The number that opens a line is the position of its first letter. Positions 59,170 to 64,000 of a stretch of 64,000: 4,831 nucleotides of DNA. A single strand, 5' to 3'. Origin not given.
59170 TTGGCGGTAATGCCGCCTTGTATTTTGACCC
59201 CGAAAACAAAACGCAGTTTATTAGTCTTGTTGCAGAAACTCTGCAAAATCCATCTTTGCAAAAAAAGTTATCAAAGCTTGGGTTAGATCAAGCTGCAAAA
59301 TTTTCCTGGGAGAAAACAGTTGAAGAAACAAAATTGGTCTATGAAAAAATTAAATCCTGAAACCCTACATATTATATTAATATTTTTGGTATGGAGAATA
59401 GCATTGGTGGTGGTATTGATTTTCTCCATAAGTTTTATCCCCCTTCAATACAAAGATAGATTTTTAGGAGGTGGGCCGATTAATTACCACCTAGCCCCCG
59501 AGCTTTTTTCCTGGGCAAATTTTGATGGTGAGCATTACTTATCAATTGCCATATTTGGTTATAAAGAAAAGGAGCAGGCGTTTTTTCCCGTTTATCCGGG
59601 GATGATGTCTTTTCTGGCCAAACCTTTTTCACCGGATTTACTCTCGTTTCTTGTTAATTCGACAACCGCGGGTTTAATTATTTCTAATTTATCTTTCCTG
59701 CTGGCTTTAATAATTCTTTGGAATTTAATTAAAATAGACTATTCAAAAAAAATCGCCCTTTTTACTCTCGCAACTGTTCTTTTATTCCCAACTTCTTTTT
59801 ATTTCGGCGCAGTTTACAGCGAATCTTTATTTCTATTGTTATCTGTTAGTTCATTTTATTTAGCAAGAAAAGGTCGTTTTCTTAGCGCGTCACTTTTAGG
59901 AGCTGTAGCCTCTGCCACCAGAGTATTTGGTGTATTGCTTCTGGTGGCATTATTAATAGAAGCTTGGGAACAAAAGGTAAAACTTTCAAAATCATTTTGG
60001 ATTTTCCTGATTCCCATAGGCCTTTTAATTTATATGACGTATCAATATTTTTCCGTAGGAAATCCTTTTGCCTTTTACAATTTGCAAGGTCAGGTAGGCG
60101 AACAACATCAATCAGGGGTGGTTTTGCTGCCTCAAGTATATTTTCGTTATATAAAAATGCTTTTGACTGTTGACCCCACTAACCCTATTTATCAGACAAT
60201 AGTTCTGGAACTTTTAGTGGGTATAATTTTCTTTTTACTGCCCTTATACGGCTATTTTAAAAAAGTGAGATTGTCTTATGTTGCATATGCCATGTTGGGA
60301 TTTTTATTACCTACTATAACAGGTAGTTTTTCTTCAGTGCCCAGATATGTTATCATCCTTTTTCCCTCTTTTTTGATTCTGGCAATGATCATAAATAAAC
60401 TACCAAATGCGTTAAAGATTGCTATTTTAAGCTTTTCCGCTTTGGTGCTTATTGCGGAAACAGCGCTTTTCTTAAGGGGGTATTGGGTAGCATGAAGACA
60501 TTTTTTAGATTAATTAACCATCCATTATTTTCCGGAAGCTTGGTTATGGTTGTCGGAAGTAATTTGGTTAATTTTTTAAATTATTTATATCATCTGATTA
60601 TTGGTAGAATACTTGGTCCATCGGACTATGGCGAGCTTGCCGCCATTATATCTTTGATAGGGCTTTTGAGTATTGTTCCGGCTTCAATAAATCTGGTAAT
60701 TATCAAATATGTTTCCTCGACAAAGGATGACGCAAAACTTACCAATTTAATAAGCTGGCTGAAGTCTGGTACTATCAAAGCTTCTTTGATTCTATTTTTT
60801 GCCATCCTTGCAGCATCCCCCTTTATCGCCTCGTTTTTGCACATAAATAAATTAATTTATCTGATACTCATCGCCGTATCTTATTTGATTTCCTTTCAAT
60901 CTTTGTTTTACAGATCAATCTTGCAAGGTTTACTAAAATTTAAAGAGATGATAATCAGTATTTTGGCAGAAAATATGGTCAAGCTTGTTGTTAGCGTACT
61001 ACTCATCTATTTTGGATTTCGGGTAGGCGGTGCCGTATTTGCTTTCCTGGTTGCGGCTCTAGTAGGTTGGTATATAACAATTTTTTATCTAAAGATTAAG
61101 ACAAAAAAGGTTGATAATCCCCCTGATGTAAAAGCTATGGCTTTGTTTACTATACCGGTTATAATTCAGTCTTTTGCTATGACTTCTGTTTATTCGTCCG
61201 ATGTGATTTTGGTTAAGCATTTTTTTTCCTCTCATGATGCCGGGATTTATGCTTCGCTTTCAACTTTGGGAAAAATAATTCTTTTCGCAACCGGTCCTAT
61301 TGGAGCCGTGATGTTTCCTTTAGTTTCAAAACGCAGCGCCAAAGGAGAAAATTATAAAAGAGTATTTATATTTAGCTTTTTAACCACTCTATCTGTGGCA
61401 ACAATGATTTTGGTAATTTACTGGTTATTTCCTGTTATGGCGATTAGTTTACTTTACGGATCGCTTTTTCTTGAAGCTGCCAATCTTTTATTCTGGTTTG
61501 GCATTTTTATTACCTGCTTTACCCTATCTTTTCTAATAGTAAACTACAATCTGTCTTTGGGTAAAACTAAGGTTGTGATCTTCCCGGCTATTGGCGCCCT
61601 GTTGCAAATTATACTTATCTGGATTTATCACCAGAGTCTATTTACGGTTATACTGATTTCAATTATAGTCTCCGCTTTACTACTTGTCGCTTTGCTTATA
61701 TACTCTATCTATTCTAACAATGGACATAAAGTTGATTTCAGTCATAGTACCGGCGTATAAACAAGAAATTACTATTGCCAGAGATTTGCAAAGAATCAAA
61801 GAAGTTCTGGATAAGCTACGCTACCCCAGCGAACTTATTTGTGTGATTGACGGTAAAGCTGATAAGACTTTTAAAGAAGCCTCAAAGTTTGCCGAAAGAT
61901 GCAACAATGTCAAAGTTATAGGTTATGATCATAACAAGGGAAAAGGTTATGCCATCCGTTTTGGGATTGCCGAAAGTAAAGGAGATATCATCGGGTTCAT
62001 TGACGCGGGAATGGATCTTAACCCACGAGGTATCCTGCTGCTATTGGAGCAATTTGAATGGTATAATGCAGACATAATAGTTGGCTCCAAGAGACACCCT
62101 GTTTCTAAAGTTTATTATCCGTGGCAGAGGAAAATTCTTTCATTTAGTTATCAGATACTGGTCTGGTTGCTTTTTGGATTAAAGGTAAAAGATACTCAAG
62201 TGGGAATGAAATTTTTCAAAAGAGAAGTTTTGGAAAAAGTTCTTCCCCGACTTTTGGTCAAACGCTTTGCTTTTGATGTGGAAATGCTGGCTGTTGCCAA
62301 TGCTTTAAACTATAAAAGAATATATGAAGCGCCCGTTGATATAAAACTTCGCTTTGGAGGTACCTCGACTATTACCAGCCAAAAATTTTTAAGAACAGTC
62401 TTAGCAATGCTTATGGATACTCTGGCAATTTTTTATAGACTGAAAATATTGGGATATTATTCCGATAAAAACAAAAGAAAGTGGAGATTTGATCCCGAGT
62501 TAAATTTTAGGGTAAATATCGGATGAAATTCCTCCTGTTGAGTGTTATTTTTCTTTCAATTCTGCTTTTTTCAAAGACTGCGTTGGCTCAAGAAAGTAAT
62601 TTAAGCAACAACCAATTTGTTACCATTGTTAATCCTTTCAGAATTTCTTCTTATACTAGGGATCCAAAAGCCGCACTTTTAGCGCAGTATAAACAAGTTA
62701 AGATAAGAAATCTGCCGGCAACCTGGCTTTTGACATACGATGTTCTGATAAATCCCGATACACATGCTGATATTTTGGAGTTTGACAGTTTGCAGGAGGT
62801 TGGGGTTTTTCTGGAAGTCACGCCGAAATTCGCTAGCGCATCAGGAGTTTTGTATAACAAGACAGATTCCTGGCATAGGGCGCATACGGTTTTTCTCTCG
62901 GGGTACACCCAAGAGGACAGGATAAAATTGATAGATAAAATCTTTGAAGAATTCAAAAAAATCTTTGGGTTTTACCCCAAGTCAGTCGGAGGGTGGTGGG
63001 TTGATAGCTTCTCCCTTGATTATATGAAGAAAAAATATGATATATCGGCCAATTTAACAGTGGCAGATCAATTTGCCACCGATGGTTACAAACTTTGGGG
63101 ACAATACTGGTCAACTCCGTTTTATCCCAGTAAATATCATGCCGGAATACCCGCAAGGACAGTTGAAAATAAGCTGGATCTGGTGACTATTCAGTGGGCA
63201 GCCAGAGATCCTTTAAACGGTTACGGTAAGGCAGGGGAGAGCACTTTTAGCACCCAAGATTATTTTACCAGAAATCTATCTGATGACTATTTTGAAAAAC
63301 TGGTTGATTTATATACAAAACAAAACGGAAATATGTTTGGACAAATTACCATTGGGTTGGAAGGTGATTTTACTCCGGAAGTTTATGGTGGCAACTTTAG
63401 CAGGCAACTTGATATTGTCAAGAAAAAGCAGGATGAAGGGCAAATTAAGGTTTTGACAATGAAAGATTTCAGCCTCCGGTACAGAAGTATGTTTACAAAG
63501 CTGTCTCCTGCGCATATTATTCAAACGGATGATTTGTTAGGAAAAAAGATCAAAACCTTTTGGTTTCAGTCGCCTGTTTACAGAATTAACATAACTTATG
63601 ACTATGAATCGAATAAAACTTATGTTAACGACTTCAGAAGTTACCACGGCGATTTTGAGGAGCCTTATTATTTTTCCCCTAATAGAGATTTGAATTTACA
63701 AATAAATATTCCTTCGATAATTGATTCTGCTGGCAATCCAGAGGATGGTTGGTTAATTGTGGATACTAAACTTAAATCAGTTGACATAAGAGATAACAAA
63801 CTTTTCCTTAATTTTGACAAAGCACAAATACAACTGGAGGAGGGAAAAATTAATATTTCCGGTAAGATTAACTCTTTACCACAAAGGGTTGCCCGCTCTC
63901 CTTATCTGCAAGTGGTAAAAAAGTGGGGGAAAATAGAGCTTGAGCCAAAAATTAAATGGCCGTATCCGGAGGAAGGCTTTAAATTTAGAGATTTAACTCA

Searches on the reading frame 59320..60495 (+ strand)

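Call 23: search_protein_families(library=pfam, proteins=[window:59320-60495:+], max_evalue=0.001)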
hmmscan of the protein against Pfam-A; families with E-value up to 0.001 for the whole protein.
window:59320-60495:+ (391 aa): 1 family
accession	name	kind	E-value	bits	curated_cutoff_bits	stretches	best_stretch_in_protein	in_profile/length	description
PF04188.19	Mannosyl_trans2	-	1.5e-10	41.4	22.4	1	66-208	59-206/443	Mannosyltransferase (PIG-V)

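Call 91: search_protein_families(library=pfam, proteins=[window:59320-60495:+], max_evalue=0.01)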
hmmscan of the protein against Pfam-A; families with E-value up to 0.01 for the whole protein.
window:59320-60495:+ (391 aa): 1 family
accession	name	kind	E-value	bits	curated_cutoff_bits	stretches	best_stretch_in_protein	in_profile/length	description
PF04188.19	Mannosyl_trans2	-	1.5e-10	41.4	22.4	1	66-208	59-206/443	Mannosyltransferase (PIG-V)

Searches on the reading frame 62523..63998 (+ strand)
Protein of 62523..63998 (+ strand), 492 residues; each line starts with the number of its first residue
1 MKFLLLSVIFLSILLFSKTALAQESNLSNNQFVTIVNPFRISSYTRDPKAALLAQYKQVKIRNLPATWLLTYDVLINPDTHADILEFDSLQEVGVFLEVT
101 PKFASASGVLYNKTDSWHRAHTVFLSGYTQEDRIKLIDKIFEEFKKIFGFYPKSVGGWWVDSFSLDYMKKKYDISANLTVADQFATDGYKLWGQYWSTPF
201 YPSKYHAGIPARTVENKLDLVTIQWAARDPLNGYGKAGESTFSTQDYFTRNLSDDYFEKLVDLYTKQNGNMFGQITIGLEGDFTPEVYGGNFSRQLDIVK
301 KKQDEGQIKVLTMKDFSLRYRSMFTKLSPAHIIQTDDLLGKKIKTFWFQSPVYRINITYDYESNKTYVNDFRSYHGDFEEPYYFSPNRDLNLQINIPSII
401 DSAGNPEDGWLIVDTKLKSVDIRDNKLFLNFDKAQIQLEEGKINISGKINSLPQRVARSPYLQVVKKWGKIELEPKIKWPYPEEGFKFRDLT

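Call 4: search_protein_families(library=pfam, proteins=[window:62523-63998:+], max_evalue=0.1)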
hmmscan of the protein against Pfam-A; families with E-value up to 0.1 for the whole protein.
window:62523-63998:+ (492 aa): 1 family
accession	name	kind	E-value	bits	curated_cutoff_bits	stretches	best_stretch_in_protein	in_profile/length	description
PF12979.12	DUF3863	-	0.0018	17.6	27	1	140-226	119-204/349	Domain of Unknown Function with PDB structure (DUF3863)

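Call 7: search_protein_families(library=ncbifam, proteins=[window:62523-63998:+], max_evalue=1)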
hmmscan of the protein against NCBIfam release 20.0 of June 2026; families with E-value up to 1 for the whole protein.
window:62523-63998:+ (492 aa): 1 family
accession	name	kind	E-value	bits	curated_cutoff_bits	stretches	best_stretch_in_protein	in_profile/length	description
TIGR02892.1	spore_yabP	equivalog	0.03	14.3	75.4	1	408-452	24-64/85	sporulation protein YabP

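Call 13: find_homologous_proteins(query=window:62523-63998:+)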
Query window:62523-63998:+ (492 aa): 595 proteins with E <= 0.001 among 8000 candidates; the best 120 are listed.
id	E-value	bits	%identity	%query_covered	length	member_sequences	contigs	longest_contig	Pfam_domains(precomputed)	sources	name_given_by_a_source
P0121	0.0e+0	1127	100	100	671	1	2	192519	-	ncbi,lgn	-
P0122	2.1e-272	922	84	95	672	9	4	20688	-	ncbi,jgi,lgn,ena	-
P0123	5.5e-272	921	85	95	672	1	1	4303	-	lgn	-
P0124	2.1e-252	856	78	95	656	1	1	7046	-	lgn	-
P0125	7.2e-252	855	77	97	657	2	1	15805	-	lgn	-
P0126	2.3e-246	836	75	100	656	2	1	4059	-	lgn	-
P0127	1.9e-216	738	66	100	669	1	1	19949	-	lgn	-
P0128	1.8e-213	728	76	83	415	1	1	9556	-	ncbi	ncbi:MAG: hypothetical protein US99_C0078G0001, partial [Candidatus Daviesbacteria bacterium GW2011_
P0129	1.3e-193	662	60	100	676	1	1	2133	-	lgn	-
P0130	1.5e-193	662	60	99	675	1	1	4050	-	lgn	-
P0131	9.2e-193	660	58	99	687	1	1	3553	-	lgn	-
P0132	1.0e-192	660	60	99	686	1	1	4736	-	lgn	-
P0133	3.3e-191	655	61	97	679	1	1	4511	-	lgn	-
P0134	7.3e-191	653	58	100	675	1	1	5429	-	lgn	-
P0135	1.0e-190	653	60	96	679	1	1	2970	-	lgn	-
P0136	2.4e-190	652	58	100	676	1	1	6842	PF12979.14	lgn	-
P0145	4.8e-185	634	57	100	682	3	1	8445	PF12979.14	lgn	-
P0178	2.1e-172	593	54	100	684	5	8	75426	PF12979.14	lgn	-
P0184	1.3e-170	587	54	100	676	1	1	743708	-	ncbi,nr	ncbi:MAG: hypothetical protein PHE48_01885 [Candidatus Daviesbacteria bacterium]|nr:hypothetical pro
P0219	1.3e-154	534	50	97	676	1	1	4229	PF12979.14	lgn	-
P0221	2.5e-154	533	51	100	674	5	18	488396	-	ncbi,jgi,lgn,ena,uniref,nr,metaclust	ncbi:hypothetical protein A2715_04875 [Candidatus Woesebacteria bacterium RIFCSPHIGHO2_01_FULL_39_32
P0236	3.5e-152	526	48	100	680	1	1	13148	PF12979.14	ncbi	-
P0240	1.7e-151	524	52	94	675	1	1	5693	PF12979.14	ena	-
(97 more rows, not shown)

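Call 81: find_encoding_contigs(protein=P0184, flank=8000, max_places=2)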
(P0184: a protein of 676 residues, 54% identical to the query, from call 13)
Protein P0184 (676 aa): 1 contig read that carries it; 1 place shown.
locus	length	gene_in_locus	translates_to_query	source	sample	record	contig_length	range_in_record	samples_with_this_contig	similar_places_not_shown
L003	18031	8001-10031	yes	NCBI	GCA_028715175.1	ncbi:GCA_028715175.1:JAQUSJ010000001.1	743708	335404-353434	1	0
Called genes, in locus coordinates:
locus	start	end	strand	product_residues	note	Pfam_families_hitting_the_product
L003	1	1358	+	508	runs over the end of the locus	PF02366:PMT, PF13231:PMT_2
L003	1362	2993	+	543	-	PF02366:PMT (weak), PF13231:PMT_2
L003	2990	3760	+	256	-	PF00535:Glycos_transf_2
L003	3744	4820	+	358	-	PF13439:Glyco_transf_4, PF20706:GT4-conflict (weak), PF00534:Glycos_transf_1, PF13692:Glyco_trans_1_4, PF13524:Glyco_trans_1_2 (weak)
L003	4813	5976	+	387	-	-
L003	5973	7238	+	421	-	PF01943:Polysacc_synt, PF13440:Polysacc_synt_3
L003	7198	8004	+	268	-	PF00535:Glycos_transf_2, PF13641:Glyco_tranf_2_3 (weak)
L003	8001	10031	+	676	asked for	-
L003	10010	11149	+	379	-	PF13439:Glyco_transf_4, PF13579:Glyco_trans_4_4 (weak), PF20706:GT4-conflict, PF00534:Glycos_transf_1, PF13692:Glyco_trans_1_4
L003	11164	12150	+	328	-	PF01073:3Beta_HSD, PF01370:Epimerase, PF07993:NAD_binding_4 (faint), PF13460:NAD_binding_10 (weak), PF16363:GDP_Man_Dehyd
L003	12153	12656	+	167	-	PF18915:DUF5667 (weak)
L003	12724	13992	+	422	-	PF08421:Methyltransf_13, PF13489:Methyltransf_23, PF08241:Methyltransf_11 (faint), PF08242:Methyltransf_12, PF13649:Methyltransf_25 (faint), PF08484:Methyltransf_14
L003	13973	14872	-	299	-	PF01073:3Beta_HSD, PF01370:Epimerase, PF04321:RmlD_sub_bind, PF16363:GDP_Man_Dehyd, PF02719:Polysacc_synt_2 (weak), PF07993:NAD_binding_4 (weak)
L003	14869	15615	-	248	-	PF00535:Glycos_transf_2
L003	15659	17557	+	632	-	-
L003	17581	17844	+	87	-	-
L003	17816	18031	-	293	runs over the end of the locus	PF13489:Methyltransf_23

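Call 82: find_encoding_contigs(protein=P0221, flank=8000, max_places=2)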
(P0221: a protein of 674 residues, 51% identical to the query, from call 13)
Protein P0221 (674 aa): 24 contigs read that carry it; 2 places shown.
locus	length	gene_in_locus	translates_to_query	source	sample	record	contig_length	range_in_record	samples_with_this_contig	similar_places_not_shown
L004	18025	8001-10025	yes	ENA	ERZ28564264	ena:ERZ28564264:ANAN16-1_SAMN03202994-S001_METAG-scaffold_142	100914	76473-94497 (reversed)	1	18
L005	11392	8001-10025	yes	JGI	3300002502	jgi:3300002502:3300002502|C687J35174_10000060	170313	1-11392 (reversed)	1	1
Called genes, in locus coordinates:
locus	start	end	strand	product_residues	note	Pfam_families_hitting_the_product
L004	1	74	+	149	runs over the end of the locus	PF00383:dCMP_cyt_deam_1, PF14437:MafB19-deam, PF14439:Bd3614-deam (weak)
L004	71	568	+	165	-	-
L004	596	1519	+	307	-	-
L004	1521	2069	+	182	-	PF00561:Abhydrolase_1 (faint), PF06821:Ser_hydrolase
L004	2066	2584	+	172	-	PF00293:NUDIX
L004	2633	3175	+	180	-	PF09335:VTT_dom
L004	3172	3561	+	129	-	PF07883:Cupin_2 (faint)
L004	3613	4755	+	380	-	PF13579:Glyco_trans_4_4 (weak), PF13439:Glyco_transf_4, PF00534:Glycos_transf_1, PF13692:Glyco_trans_1_4, PF13524:Glyco_trans_1_2, PF20706:GT4-conflict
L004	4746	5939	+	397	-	-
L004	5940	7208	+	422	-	PF01943:Polysacc_synt, PF13440:Polysacc_synt_3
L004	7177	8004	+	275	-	PF00535:Glycos_transf_2, PF10111:Glyco_tranf_2_2 (faint), PF13641:Glyco_tranf_2_3 (weak)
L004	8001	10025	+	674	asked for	-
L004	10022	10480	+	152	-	-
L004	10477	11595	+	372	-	PF13439:Glyco_transf_4, PF13579:Glyco_trans_4_4, PF20706:GT4-conflict, PF00534:Glycos_transf_1, PF13692:Glyco_trans_1_4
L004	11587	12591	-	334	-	PF01073:3Beta_HSD, PF01370:Epimerase, PF04321:RmlD_sub_bind, PF16363:GDP_Man_Dehyd, PF07993:NAD_binding_4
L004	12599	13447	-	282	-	PF03721:UDPG_MGDP_dh_N, PF00984:UDPG_MGDP_dh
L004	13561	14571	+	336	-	PF01073:3Beta_HSD, PF01370:Epimerase, PF16363:GDP_Man_Dehyd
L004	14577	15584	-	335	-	PF01073:3Beta_HSD, PF01370:Epimerase, PF04321:RmlD_sub_bind, PF07993:NAD_binding_4, PF16363:GDP_Man_Dehyd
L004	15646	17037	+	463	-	PF13489:Methyltransf_23 (weak), PF00535:Glycos_transf_2, PF10111:Glyco_tranf_2_2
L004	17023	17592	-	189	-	PF13489:Methyltransf_23, PF07021:MetW (weak), PF13847:Methyltransf_31 (faint), PF08241:Methyltransf_11, PF08242:Methyltransf_12 (weak), PF13649:Methyltransf_25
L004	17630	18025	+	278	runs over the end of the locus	PF00535:Glycos_transf_2, PF10111:Glyco_tranf_2_2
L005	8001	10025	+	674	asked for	-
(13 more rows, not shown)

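Call 86: search_protein_families(library=pfam, proteins=[P0531], max_evalue=10)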
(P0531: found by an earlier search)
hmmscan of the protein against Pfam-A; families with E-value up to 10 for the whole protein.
P0531 (668 aa): 1 family
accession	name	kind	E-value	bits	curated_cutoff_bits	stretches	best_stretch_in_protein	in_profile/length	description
PF20176.3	DUF6541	-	0.021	13.6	29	1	507-566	483-546/646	Family of unknown function (DUF6541)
